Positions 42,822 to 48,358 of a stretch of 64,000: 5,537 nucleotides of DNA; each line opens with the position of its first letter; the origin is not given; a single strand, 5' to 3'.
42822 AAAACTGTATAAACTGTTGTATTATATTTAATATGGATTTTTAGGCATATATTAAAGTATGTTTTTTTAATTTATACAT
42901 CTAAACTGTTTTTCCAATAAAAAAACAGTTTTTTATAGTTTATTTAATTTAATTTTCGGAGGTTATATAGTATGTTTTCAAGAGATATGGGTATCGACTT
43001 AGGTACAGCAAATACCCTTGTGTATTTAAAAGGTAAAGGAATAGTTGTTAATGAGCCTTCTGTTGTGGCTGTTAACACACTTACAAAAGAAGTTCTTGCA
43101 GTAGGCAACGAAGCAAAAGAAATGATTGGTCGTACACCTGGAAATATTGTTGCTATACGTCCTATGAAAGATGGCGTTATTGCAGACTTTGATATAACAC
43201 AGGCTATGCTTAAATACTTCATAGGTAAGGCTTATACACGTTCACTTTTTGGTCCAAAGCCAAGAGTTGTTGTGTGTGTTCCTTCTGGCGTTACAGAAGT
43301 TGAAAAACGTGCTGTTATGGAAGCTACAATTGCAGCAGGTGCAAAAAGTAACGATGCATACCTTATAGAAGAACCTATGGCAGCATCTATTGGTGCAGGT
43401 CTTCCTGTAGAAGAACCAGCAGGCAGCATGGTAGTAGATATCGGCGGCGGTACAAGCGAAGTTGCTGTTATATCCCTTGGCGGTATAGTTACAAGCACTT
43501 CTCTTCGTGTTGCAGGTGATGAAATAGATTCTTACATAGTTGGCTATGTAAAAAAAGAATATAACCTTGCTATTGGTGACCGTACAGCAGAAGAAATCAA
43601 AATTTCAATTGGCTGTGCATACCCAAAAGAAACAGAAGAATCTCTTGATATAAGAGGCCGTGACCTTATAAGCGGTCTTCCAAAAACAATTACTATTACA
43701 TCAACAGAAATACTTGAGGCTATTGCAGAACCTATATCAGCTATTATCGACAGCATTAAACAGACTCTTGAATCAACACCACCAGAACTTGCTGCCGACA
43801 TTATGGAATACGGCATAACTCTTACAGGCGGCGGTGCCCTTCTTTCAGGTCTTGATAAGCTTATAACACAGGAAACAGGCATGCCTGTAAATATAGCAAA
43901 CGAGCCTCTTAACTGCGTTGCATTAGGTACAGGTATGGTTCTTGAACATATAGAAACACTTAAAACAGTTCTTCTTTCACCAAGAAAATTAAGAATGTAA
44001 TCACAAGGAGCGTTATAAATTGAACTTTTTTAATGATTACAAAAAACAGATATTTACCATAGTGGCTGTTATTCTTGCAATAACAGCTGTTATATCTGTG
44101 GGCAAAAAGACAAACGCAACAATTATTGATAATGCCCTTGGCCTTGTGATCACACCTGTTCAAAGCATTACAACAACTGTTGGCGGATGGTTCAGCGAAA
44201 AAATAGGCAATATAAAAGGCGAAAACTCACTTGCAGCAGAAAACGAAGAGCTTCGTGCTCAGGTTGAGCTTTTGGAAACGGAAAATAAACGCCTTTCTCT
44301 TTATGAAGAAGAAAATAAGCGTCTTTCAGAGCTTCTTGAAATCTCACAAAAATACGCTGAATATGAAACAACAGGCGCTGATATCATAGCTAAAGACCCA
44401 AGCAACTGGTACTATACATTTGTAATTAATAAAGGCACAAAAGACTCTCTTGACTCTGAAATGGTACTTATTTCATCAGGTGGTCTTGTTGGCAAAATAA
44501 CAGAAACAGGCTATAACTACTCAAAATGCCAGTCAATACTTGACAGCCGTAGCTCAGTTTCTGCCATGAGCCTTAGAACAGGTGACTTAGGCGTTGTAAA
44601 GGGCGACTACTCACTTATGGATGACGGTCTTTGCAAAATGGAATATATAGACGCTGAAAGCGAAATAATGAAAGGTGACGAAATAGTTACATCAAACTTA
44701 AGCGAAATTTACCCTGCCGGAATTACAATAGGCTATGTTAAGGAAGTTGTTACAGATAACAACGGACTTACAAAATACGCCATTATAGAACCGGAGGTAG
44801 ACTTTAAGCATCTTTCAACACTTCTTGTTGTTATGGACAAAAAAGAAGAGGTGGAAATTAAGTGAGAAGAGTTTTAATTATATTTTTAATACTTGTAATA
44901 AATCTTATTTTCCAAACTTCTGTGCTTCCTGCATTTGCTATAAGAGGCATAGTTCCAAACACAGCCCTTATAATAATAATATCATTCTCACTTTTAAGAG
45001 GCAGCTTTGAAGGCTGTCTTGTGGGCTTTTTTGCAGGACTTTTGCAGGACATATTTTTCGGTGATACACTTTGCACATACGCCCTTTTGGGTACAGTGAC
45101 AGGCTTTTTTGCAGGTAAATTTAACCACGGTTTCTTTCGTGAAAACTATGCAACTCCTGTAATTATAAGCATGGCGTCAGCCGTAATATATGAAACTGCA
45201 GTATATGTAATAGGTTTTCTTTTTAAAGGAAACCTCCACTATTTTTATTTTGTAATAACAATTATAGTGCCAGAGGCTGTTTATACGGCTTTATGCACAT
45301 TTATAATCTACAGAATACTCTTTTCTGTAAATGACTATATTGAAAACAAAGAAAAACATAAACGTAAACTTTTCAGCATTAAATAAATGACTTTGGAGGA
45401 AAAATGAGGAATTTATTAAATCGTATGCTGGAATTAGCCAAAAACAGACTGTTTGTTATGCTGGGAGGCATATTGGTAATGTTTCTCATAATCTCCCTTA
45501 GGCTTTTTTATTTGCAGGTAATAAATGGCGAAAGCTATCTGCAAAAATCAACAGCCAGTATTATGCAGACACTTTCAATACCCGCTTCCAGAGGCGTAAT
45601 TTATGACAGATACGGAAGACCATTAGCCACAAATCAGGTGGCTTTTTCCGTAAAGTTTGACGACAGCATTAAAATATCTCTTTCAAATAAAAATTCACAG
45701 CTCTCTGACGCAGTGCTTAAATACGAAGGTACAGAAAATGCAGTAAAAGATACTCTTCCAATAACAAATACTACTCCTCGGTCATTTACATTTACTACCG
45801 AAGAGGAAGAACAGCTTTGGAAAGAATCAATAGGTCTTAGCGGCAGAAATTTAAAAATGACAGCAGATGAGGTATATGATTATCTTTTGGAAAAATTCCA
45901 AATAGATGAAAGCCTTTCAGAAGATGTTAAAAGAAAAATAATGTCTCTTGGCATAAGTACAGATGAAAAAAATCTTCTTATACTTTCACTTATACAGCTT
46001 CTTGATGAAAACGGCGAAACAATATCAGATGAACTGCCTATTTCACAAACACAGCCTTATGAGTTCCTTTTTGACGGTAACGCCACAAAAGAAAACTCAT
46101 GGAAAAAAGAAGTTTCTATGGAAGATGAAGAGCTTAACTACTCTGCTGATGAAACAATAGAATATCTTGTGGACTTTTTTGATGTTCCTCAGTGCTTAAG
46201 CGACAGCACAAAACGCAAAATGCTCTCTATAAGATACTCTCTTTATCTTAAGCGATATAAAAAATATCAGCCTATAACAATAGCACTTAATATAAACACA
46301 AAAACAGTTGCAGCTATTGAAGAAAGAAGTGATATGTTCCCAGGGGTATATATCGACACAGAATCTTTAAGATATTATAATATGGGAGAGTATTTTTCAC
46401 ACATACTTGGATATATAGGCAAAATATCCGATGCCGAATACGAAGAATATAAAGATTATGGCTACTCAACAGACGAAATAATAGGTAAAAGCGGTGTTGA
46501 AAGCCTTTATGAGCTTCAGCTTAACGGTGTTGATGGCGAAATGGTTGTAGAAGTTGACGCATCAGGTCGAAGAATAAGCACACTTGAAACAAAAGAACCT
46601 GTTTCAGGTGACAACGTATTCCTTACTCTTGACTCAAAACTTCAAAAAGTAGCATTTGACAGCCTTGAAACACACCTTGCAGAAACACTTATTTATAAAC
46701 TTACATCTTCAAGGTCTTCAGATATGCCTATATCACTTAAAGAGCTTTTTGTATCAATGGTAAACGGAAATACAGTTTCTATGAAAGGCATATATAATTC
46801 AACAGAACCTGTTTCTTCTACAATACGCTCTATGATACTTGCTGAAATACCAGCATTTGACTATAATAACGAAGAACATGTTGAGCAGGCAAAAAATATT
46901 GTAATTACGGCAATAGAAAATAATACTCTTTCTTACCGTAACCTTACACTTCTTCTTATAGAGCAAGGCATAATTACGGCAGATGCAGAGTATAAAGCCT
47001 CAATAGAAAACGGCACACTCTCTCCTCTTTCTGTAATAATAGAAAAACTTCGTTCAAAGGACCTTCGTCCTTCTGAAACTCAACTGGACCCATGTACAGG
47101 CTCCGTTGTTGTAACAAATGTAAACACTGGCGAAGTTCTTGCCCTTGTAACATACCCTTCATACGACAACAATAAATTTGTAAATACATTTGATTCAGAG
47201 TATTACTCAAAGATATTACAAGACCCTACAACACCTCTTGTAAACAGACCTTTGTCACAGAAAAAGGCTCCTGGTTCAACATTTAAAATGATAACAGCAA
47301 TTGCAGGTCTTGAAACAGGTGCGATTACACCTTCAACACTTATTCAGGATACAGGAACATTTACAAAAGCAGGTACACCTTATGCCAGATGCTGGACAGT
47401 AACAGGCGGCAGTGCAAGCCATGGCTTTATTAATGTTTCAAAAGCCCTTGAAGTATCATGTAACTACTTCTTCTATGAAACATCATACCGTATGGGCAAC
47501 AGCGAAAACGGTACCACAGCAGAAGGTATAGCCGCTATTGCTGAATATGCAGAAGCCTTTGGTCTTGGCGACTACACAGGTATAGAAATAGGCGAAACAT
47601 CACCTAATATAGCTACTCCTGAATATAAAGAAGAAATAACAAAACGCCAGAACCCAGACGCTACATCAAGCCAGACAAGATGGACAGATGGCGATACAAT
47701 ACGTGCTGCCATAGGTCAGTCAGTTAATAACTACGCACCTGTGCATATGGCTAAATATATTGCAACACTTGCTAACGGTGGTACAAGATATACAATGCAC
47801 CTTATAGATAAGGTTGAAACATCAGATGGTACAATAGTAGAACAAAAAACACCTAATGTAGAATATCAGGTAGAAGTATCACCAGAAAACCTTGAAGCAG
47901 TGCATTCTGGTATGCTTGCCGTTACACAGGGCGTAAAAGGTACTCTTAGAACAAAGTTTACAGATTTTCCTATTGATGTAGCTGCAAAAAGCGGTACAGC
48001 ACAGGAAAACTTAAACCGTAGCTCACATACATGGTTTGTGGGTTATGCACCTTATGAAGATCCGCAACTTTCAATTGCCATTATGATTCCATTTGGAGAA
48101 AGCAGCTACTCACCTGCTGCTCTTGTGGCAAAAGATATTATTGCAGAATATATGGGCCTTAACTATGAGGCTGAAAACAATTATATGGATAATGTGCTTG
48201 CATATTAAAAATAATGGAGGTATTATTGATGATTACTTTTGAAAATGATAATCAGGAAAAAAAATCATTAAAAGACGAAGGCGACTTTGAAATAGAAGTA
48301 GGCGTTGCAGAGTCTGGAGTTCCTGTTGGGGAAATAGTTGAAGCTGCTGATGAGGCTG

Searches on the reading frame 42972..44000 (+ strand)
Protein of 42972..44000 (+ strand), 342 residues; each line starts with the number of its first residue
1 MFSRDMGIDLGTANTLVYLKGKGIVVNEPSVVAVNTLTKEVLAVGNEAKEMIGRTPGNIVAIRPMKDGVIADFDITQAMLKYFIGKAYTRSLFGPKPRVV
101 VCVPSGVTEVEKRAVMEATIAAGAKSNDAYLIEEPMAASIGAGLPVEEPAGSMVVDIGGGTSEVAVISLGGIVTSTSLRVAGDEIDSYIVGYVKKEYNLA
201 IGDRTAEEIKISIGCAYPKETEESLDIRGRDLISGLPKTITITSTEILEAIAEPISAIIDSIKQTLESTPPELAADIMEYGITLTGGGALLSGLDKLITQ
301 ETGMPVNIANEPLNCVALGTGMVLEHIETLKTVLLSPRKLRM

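Call 88: search_protein_families(library=pfam, proteins=[window:42972-44000:+], max_evalue=0.00001)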
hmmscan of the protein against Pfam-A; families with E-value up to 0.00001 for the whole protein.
window:42972-44000:+ (342 aa): 4 families
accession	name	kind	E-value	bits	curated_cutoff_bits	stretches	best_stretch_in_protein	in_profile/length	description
PF06723.19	MreB_Mbl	-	1.3e-149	497.9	27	1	4-331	2-326/327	MreB/Mbl protein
PF14450.12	FtsA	-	2.1e-12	47.9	31.8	1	153-311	1-112/127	Cell division protein FtsA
PF00012.26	HSP70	-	1.3e-10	40.6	20.6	1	98-200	135-241/599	Hsp70 protein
PF00022.25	Actin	-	1.2e-08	34.4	27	1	29-196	31-190/410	Actin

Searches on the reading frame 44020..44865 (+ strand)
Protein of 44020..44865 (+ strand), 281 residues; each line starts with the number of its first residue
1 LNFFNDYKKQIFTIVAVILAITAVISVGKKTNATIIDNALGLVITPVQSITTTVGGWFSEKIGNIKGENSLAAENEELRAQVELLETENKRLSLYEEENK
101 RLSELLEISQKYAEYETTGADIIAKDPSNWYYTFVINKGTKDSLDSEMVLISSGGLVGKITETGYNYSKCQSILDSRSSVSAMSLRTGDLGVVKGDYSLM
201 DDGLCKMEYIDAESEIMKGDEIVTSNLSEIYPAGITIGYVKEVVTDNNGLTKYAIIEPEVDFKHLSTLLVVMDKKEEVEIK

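Call 88: search_protein_families(library=pfam, proteins=[window:44020-44865:+], max_evalue=0.00001)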
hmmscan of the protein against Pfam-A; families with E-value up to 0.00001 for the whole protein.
window:44020-44865:+ (281 aa): 1 family
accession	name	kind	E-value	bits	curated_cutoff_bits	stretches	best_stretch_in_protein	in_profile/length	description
PF04085.20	MreC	-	5.4e-45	153.2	28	1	122-271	1-146/147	Rod shape-determining protein MreC, barrel core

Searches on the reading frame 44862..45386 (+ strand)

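Call 88: search_protein_families(library=pfam, proteins=[window:44862-45386:+], max_evalue=0.00001)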
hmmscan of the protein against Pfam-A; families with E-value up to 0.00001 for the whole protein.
window:44862-45386:+ (174 aa): 1 family
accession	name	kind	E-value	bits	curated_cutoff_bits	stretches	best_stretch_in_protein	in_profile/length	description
PF04093.17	MreD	-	1.8e-10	41.6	24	1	4-154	7-152/158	rod shape-determining protein MreD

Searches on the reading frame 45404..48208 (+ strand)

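Call 88: search_protein_families(library=pfam, proteins=[window:45404-48208:+], max_evalue=0.00001)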
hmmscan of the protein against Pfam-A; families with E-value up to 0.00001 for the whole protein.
window:45404-48208:+ (934 aa): 2 families
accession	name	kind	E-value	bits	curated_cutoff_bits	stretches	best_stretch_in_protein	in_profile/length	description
PF00905.27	Transpeptidase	-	2e-58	198.4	22.1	1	566-913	1-298/299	Penicillin binding protein transpeptidase domain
PF03717.20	PBP_dimer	-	1.6e-42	146.4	24.4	1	59-394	2-179/180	Penicillin-binding Protein dimerisation domain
